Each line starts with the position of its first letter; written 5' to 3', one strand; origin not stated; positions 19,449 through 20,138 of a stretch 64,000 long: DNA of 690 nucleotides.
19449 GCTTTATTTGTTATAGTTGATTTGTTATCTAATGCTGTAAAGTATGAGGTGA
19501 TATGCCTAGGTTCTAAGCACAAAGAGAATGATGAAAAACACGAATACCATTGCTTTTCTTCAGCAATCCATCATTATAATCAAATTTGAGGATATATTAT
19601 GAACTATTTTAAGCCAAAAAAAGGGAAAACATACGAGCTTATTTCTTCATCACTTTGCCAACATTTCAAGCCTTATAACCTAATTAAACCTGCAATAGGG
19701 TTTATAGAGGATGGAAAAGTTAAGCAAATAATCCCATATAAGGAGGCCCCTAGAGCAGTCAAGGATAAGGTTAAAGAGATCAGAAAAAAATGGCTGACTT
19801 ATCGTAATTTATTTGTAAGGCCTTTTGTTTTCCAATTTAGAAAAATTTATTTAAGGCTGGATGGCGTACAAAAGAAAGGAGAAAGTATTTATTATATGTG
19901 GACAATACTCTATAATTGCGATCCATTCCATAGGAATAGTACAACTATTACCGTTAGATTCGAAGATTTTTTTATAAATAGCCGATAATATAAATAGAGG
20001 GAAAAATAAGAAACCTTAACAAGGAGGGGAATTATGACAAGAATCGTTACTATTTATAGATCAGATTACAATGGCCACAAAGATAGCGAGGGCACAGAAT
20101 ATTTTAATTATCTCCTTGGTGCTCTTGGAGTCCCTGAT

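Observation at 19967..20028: Conserved ~60-nt promoter-plus-leader cassette (element A) reused at least 5 times, in a genome encoding its own sigma factor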

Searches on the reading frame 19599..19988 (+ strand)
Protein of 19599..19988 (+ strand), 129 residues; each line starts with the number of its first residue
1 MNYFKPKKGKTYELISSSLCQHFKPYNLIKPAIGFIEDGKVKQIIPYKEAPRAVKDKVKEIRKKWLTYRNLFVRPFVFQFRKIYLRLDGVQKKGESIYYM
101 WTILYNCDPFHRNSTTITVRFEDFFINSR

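Call 35: search_protein_families(library=phrogs, proteins=[window:19599-19988:+], max_evalue=0.001)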
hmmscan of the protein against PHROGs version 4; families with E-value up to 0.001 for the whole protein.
window:19599-19988:+ (129 aa): 0 families

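Call 83: search_protein_families(library=pfam, proteins=[window:19599-19985:+], max_evalue=0.01)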
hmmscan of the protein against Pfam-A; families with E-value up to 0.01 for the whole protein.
window:19599-19985:+ (129 aa): 0 families
